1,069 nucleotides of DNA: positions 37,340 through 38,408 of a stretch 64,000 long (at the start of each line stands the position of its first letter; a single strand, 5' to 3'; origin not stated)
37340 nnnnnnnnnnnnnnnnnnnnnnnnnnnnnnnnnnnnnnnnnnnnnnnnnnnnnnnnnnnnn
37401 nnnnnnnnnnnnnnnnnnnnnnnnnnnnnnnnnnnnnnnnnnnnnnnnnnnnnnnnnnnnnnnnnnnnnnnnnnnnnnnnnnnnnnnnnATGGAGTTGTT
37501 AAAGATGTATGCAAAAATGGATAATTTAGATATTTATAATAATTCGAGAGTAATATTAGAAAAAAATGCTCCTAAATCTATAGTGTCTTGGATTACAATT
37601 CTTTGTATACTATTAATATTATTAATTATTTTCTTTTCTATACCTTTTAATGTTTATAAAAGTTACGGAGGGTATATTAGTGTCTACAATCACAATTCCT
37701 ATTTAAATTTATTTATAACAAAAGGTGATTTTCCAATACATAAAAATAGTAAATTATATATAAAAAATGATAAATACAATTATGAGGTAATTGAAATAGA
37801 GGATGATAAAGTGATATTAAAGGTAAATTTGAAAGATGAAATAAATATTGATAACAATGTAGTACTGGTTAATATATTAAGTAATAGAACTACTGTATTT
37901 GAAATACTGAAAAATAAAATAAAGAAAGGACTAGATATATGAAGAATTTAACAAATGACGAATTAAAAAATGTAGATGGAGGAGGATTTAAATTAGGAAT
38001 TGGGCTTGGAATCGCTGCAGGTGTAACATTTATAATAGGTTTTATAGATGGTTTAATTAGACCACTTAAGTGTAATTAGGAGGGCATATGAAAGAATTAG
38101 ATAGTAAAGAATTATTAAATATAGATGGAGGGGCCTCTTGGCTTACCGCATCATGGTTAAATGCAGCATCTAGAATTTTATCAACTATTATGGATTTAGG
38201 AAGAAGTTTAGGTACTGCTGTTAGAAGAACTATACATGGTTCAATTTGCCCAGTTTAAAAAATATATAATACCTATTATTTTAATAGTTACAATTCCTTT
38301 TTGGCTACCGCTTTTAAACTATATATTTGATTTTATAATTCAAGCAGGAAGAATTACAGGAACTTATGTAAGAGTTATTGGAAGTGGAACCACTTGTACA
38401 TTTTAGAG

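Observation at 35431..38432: Class IIb-like two-peptide bacteriocin locus whose structural and immunity genes are below the ORF-caller threshold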

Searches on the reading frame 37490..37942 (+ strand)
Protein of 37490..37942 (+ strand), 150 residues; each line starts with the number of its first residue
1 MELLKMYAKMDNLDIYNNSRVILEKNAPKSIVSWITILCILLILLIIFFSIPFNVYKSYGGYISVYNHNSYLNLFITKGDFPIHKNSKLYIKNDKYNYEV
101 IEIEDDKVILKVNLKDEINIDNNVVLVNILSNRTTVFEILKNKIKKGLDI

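Call 4: search_protein_families(library=pfam, proteins=[window:37490-37942:+], max_evalue=1)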
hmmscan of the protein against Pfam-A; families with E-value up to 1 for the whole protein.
window:37490-37942:+ (150 aa): 2 families
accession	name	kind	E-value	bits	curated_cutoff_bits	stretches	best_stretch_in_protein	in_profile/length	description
PF12145.13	Med12-LCEWAV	-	0.17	11.1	23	1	65-123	334-396/471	Eukaryotic Mediator 12 subunit domain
PF11337.13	DUF3139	-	0.24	12.4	27.3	1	34-117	4-76/83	Protein of unknown function (DUF3139)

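Call 5: search_protein_families(library=ncbifam, proteins=[window:37490-37942:+], max_evalue=1)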
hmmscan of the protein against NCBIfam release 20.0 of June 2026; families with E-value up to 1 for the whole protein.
window:37490-37942:+ (150 aa): 2 families
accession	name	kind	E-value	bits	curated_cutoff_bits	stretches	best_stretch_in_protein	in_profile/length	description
NF045999.1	MAG1140_fam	equivalog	0.0089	16.2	35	1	29-141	6-125/126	MAG1140 family protein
TIGR00859.1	ENaC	subfamily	0.042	12.4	428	1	11-70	11-70/596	sodium channel transporter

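Call 11: find_encoding_contigs(protein=window:37490-37942:+, flank=6000, max_places=8)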
Protein window:37490-37942:+ (150 aa): no gene with exactly this product is on record in the collection.

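Call 34: find_homologous_proteins(query=A4, max_evalue=0.001)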
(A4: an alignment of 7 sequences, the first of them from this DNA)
Query A4 (7 sequences) (145 aa, profile of the alignment): 313 proteins with E <= 0.001 among 6107 candidates; the best 120 are listed.
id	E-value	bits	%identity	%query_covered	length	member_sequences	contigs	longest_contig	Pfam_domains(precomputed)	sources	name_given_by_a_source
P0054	1.5e-66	241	64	99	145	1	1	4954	-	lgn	-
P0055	3.3e-66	240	68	100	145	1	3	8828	-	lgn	-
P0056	8.9e-66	238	100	100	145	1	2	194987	-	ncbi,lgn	-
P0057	9.0e-66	238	65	100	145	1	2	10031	-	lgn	-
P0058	1.5e-65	238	59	100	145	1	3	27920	-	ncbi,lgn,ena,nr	ncbi:MAG: hypothetical protein IJY25_00715 [Bacilli bacterium]|nr:hypothetical protein [Bacilli bact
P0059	2.3e-65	237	67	100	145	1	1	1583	-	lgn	-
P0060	4.2e-65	236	65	100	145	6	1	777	-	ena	-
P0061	6.8e-65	235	60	100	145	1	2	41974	-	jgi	-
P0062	8.0e-65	235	96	100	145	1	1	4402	-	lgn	-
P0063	2.1e-63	231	63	100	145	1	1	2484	-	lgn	-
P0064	2.4e-63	230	60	96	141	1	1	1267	-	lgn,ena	-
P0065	4.1e-62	226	61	100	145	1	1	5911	-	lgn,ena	-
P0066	1.2e-61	225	66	99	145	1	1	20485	-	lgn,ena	-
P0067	1.8e-61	224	66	97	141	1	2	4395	-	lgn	-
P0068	4.0e-61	223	64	99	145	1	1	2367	-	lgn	-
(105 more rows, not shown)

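Call 36: find_related_loci(query=A4, collection=genome_contigs, flank=4000)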
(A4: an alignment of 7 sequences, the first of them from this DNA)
Query A4 (145 aa) in genome_contigs; peptide patterns used: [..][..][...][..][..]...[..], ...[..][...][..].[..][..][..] (x = any residue, [..] = any of these).
78 stretches matched a pattern; 15 encode a relative of the query (tblastn E <= 1e-3); 15 distinct loci.
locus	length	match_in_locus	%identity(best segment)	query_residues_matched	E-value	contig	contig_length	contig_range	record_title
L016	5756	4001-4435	56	1-145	4e-51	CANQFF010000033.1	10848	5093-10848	MAG: uncultured Bacilli bacterium isolate Lapin-005__bin51 genome assembly, contig: Lapin-005__NODE_8378_length_10848_co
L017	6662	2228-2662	58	1-145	2e-43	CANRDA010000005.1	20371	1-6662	MAG: uncultured Bacilli bacterium isolate Lapin-027__bin13 genome assembly, contig: Lapin-027__NODE_2357_length_20371_co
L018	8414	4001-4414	51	3-141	1e-42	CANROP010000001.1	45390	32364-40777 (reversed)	MAG: uncultured Bacilli bacterium isolate Lapin-020__bin127 genome assembly, contig: Lapin-020__NODE_834_length_45390_co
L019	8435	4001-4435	59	1-145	2e-40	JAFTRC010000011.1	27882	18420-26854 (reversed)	MAG: Bacilli bacterium isolate RGIG4073 Roe_deer_Cecum.Co__c425760, whole genome shotgun sequence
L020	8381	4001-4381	58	1-130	3e-40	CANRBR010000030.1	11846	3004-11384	MAG: uncultured Bacilli bacterium isolate Lapin-028__bin7 genome assembly, contig: Lapin-028__NODE_6105_length_11846_cov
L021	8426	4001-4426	54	4-145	9e-37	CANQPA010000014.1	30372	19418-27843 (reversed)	MAG: uncultured Bacilli bacterium isolate Lapin-032__bin42 genome assembly, contig: Lapin-032__NODE_2425_length_30372_co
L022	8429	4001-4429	50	1-145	3e-34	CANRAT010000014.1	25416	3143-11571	MAG: uncultured Bacilli bacterium isolate Lapin-016__bin53 genome assembly, contig: Lapin-016__NODE_1635_length_25416_co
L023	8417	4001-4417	51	5-143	2e-31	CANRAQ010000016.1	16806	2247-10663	MAG: uncultured Bacilli bacterium isolate Lapin-016__bin43 genome assembly, contig: Lapin-016__NODE_3042_length_16806_co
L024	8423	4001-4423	50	1-143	2e-28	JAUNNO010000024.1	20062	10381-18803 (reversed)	MAG: bacterium isolate S32M_St_metabat_59 NODE_1731_length_20062_cov_12.218174, whole genome shotgun sequence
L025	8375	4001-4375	51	6-130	9e-28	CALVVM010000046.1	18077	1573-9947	MAG: uncultured Bacilli bacterium isolate E08__bin130 genome assembly, contig: E08__k127_3058844, whole genome shotgun s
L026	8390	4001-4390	45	1-135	6e-22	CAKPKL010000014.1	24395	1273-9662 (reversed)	MAG: uncultured Bacilli bacterium isolate REFINED_METABAT215_TOP10_CONTIGS_1500_ASSEMBLY_K77_MERGED__Hadza_MoBio_hadza-A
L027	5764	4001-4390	46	1-135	1e-21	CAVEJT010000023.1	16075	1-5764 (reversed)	Bacteroidaceae bacterium isolate H07607-L1_cleanbin_000041 genome assembly, contig: Spades_H07607-L1_contig_1393, whole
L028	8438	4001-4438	37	4-143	6e-12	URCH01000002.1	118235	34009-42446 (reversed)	uncultured Tenericutes bacterium isolate UMGS872 genome assembly, contig: NODE_9_length_118235_cov_5.18776, whole genome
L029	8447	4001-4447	37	1-143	4e-16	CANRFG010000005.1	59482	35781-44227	MAG: uncultured Bacilli bacterium isolate Lapin-023__bin93 genome assembly, contig: Lapin-023__NODE_717_length_59482_cov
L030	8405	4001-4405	25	5-143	1e-7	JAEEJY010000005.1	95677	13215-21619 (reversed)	MAG: Bacillales bacterium isolate Tb.RUG.180 k141_1035420_flag=0_multi=22.0058_len=95677, whole genome shotgun sequence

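Call 49: predict_structure(alignment_id=A5)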
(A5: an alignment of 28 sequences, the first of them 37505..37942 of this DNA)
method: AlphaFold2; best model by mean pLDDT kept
length: 145 residues; sequences in the alignment: 28
mean_pLDDT: 81.7   pTM: 0.57
mean pLDDT of the five models: 81.7, 80.4, 80.4, 80.3, 79.8
residues with pLDDT >= 90: 49; 70-90: 65; 50-70: 27; < 50: 4
segments of 3 or more residues with pLDDT < 50: 1-3
pLDDT, mean of each block of 10 residues (from residue 1): 53 57 69 94 90 90 90 72 86 89 91 89 87 88 78
secondary structure, 60 per line:
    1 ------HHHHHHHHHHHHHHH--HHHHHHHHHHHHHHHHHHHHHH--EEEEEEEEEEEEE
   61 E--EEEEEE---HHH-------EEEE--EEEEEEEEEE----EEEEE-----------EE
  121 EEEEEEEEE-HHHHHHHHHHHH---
elements in order: H7-21 H24-45 E48-61 E64-69 E83-86 E89-98 E103-107 E119-129 H131-142

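Call 54: fold_search(model_id=the predicted structure, library=pdb)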
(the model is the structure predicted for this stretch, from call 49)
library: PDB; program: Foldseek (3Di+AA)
matches with E <= 10: 1464; with E <= 0.001: 0
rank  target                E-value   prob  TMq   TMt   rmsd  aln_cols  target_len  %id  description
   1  4lut_A                3.2e-02  0.93  0.30  0.13  10.3       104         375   15  alanine racemase [Clostridium difficile 630] complex with cycloserine (released 2014-06-04)
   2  4luy_A                3.8e-02  0.99  0.33  0.15   6.0        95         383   15  Crystal structure of CdALR mutant K 271 T (released 2014-06-04)
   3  4lus_D                4.8e-02  0.97  0.32  0.14   6.1        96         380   16  alanine racemase [Clostridium difficile 630] (released 2014-06-04)
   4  4lus_B                4.8e-02  0.96  0.32  0.15   7.9       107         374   16  alanine racemase [Clostridium difficile 630] (released 2014-06-04)
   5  4a3q_B                5.0e-02  0.98  0.34  0.16   4.6        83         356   17  The 2.15 Angstrom resolution crystal structure of Staphylococcus aureus alanine racemase (released 2011-12-28)
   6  9io5_B                5.0e-02  0.98  0.34  0.11   4.5        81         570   15  Cryo-EM structure of G1-ATPase dimer from Mycoplasma mobile gliding machinery (released 2025-03-12)
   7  4lus_C                5.3e-02  0.96  0.32  0.13   9.2        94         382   16  alanine racemase [Clostridium difficile 630] (released 2014-06-04)
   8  3oo2_A                5.6e-02  0.97  0.32  0.15   5.5        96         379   17  2.37 Angstrom resolution crystal structure of an alanine racemase (alr) from Staphylococcus aureus subsp. aureus COL (released 2010-10-06)
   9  7vai_F                6.3e-02  0.99  0.35  0.13   3.8        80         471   15  V1EG of V/A-ATPase from Thermus thermophilus, state1-1 (released 2022-07-13)
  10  6wlz_A                6.6e-02  0.98  0.29  0.09   4.4        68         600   13  The V1 region of human V-ATPase in state 1 (focused refinement) (released 2020-11-11)
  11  3sz6_A                6.6e-02  0.60  0.24  0.28  15.3       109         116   10  IsdX1, an anthrax hemophore (released 2012-03-28)
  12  3gqb_B                7.0e-02  0.99  0.35  0.13   3.7        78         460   14  Crystal Structure of the A3B3 complex from V-ATPase (released 2009-11-24)
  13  9io5_A                7.0e-02  0.93  0.31  0.11   6.7        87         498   16  Cryo-EM structure of G1-ATPase dimer from Mycoplasma mobile gliding machinery (released 2025-03-12)
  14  6tmh_C                7.4e-02  0.98  0.30  0.11   4.5        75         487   16  Cryo-EM structure of Toxoplasma gondii mitochondrial ATP synthase dimer, OSCP/F1/c-ring model (released 2020-12-16)
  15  5hkk_A                7.8e-02  0.97  0.31  0.11   4.4        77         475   14  Caldalaklibacillus thermarum F1-ATPase (wild type) (released 2016-09-21)
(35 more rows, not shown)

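Call 58: search_protein_families(library=ncbifam, proteins=[L030:4001-4405:+, L028:4001-4438:+], max_evalue=1)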
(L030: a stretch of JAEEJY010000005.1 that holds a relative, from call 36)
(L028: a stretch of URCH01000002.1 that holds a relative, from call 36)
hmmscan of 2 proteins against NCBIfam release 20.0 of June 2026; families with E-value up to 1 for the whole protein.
L030:4001-4405:+ (135 aa): 2 families
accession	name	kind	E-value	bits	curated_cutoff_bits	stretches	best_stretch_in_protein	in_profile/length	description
NF005237.0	PRK06743.1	equivalog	0.0052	16.1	373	1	27-91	56-117/277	flagellar motor protein MotP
NF033060.0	blaBCL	exception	0.13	11.4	600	1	12-100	42-129/301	BCL family class A beta-lactamase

L028:4001-4438:+ (146 aa): 1 family
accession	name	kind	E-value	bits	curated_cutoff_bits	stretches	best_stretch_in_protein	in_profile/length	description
NF045999.1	MAG1140_fam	equivalog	0.0096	16.1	35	1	23-140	9-126/126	MAG1140 family protein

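Call 76: find_related_loci(query=A5, collection=viral_contigs, flank=4000)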
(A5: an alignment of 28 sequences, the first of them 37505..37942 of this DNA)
Query A5 (145 aa) in viral_contigs; peptide patterns used: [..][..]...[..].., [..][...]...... (x = any residue, [..] = any of these).
74 stretches matched a pattern, but none encodes a relative of the query by tblastn (E <= 1e-3).

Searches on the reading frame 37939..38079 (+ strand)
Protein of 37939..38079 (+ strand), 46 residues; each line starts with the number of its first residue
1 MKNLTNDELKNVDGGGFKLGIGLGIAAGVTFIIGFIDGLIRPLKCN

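Call 4: search_protein_families(library=pfam, proteins=[window:37939-38079:+], max_evalue=1)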
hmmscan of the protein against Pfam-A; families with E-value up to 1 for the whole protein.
window:37939-38079:+ (46 aa): 3 families
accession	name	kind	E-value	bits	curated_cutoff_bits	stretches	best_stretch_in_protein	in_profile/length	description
PF10439.15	Bacteriocin_IIc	-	0.00022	21.6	27.1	1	2-33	5-47/59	Bacteriocin class II with double-glycine leader peptide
PF17508.7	MccV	-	0.045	14.8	27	1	1-35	1-38/104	Microcin V bacteriocin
PF05808.16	Podoplanin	-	0.36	11.6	30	1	3-40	86-123/135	Podoplanin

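Call 5: search_protein_families(library=ncbifam, proteins=[window:37939-38079:+], max_evalue=1)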
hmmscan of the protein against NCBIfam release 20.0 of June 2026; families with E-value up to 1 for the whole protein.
window:37939-38079:+ (46 aa): 5 families
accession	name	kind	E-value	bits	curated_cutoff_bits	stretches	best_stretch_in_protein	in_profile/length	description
TIGR03949.1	bact_IIb_cerein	subfamily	6.3e-08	32.3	21.5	1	2-38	2-44/45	class IIb bacteriocin, lactobin A/cerein 7B family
NF038034.1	lactGbeta_entB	subfamily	0.0053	16.9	37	1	4-39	1-36/38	lactococcin G-beta/enterocin 1071B family bacteriocin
TIGR01847.1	bacteriocin_sig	domain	0.0062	17.1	15.7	1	1-15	1-15/15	bacteriocin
NF033456.1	RiPP_CCRG-2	domain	0.021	14.8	24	1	4-16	6-18/18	CCRG-2 family RiPP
NF047798.1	leader_Chryseo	domain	0.4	10.9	23.5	0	7-15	10-18/18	bacteriocin-like protein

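Call 64: search_solved_structures(query=A6, max_evalue=10)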
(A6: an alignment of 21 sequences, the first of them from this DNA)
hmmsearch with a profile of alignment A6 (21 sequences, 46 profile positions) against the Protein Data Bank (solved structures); distinct sequences matched with E-value up to 10: 6.
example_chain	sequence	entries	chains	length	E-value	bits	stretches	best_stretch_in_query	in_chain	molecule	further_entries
7s5j_B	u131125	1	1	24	0.18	15.1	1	2-16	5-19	CtA peptide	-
4w82_A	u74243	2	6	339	0.29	14.5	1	34-45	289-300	Fatty acid synthase | Enoyl-[acyl-carrier-protein] reductase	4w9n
3co5_A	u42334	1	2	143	1.4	12.3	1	7-34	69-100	Putative two-component system transcriptional response regulator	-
6v9z_C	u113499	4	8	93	1.4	12.3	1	2-16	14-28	CtA | PCAT1 peptide substrate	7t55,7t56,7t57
9b80_A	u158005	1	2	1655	1.7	12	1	34-45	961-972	Fatty acid synthase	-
8eyi_E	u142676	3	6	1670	1.7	12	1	34-45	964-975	Fatty acid synthase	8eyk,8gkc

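Call 77: search_dna_similar(query=window:37939-38079:+, collection=plasmids, mode=protein, max_evalue=1, max_rows=15)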
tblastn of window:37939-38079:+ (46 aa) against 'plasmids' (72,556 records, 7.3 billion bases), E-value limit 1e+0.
No match.

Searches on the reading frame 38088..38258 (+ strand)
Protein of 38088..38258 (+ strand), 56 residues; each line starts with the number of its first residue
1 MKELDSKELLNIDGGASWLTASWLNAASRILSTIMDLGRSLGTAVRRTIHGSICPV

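Call 4: search_protein_families(library=pfam, proteins=[window:38088-38258:+], max_evalue=1)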
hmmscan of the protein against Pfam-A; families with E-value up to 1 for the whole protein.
window:38088-38258:+ (56 aa): 3 families
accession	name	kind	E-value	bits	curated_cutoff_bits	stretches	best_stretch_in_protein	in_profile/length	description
PF10439.15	Bacteriocin_IIc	-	0.0099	16.3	27.1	1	1-30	4-28/59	Bacteriocin class II with double-glycine leader peptide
PF03047.20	ComC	-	0.098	12.9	20.4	1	2-19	11-28/31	COMC family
PF11632.14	LcnG-beta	-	0.16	12.5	29.4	1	2-31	13-42/61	Lactococcin G-beta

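Call 5: search_protein_families(library=ncbifam, proteins=[window:38088-38258:+], max_evalue=1)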
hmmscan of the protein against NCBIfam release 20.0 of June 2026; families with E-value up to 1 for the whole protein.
window:38088-38258:+ (56 aa): 3 families
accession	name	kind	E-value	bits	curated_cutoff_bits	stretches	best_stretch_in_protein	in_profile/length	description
TIGR03949.1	bact_IIb_cerein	subfamily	0.0038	17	21.5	1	2-16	2-16/45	class IIb bacteriocin, lactobin A/cerein 7B family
NF038034.1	lactGbeta_entB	subfamily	0.0065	16.7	37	1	4-24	1-19/38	lactococcin G-beta/enterocin 1071B family bacteriocin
NF033383.2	induct_EntF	subfamily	0.11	12.9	35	1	1-17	2-18/40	EntF family bacteriocin induction factor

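Call 12: find_homologous_proteins(query=window:38088-38258:+, max_evalue=0.01)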
Query window:38088-38258:+ (56 aa): 5 proteins with E <= 0.01 among 6 candidates.
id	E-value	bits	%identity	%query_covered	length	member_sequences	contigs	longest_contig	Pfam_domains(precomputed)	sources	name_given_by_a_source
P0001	1.1e-28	115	100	100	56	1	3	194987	-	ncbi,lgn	-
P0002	2.5e-22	95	80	100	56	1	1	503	-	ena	-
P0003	2.9e-21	91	79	100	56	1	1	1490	-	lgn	-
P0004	3.6e-21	91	79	100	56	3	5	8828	-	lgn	-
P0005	1.4e-20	89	77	100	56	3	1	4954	-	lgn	-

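Call 14: find_encoding_contigs(protein=P0001, flank=6000, max_places=6)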
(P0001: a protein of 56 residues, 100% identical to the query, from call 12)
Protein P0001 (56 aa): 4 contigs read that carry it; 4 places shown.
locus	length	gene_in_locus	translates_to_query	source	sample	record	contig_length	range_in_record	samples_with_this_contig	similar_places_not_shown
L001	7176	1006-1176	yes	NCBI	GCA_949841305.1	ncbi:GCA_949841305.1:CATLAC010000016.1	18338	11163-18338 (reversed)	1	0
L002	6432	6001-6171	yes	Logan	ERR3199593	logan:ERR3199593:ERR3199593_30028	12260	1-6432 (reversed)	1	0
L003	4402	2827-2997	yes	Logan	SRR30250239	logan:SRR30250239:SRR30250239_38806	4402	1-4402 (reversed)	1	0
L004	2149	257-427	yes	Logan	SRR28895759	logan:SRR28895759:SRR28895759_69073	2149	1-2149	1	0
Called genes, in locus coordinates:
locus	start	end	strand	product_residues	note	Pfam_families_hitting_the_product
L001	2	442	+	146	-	?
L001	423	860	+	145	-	-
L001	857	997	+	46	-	-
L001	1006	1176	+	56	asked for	-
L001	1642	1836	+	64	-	PF01165:Ribosomal_S21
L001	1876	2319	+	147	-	PF09424:YqeY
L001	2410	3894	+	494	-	PF01336:tRNA_anti-codon, PF00152:tRNA-synt_2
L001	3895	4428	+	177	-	PF00300:His_Phos_1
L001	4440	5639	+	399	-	PF00871:Acetate_kinase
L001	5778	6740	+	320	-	PF01368:DHH, PF02272:DHHA1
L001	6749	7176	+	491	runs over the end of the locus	PF07963:N_methyl (weak)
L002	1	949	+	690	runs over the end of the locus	PF27792:CHIM_prot, PF13231:PMT_2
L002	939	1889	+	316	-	PF00535:Glycos_transf_2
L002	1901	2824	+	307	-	PF13306:LRR_5, PF13855:LRR_8 (faint), PF13306:LRR_5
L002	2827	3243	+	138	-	PF13527:Acetyltransf_9, PF13673:Acetyltransf_10, PF00583:Acetyltransf_1, PF13508:Acetyltransf_7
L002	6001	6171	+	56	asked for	-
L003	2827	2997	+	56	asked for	-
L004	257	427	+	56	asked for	-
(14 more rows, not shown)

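Call 15: find_encoding_contigs(protein=P0004, flank=6000, max_places=6)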
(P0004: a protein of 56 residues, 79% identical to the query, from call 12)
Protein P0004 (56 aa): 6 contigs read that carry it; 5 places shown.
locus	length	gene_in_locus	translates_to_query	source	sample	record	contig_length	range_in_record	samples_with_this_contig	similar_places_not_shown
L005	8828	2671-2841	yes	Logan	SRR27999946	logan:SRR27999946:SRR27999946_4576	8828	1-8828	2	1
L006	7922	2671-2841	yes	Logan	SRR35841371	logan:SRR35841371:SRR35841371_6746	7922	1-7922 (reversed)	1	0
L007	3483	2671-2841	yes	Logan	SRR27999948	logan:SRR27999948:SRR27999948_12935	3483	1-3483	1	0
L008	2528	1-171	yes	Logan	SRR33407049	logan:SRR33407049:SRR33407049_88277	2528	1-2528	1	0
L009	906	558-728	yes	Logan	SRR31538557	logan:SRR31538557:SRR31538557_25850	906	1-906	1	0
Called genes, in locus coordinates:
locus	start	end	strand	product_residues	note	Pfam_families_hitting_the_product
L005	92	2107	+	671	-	PF03412:Peptidase_C39, PF00664:ABC_membrane, PF00005:ABC_tran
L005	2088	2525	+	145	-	-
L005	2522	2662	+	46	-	-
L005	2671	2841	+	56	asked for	-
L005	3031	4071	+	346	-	PF17761:DUF1016_N, PF06250:YhcG_C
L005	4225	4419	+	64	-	PF01165:Ribosomal_S21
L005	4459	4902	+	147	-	PF09424:YqeY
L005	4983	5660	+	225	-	PF02223:Thymidylate_kin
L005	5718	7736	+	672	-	PF27449:LtaS_N, PF00884:Sulfatase, PF01663:Phosphodiest (faint)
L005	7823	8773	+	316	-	-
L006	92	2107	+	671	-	PF03412:Peptidase_C39, PF00664:ABC_membrane, PF00005:ABC_tran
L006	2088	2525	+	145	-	-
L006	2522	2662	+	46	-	-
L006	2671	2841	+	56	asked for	-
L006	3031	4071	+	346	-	PF17761:DUF1016_N, PF06250:YhcG_C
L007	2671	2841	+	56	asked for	-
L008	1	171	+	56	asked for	?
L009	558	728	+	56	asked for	-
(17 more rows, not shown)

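Call 16: find_encoding_contigs(protein=P0005, flank=6000, max_places=6)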
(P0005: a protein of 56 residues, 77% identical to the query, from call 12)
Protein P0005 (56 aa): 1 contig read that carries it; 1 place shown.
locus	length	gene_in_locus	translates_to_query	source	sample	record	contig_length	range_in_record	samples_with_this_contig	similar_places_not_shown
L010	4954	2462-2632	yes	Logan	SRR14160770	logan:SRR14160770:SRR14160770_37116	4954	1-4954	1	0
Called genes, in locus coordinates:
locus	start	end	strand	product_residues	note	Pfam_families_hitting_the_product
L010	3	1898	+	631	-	?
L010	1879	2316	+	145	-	-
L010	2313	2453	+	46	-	-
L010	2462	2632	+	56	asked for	-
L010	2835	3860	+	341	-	PF17761:DUF1016_N, PF06250:YhcG_C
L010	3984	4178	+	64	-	PF01165:Ribosomal_S21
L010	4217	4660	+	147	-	PF09424:YqeY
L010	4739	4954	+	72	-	?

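Call 63: search_solved_structures(query=A7, max_evalue=10)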
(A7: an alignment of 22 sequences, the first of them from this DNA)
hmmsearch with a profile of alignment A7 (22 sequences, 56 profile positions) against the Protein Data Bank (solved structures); distinct sequences matched with E-value up to 10: 3.
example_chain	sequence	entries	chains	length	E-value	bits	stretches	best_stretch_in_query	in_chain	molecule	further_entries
7s5j_B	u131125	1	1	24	0.096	15.8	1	2-18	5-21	CtA peptide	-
6v9z_C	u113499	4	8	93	1.4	12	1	2-18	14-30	CtA | PCAT1 peptide substrate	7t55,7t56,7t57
8vp3_D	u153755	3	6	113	2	11.6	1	2-18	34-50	Bacteriocin-type signal sequence-containing protein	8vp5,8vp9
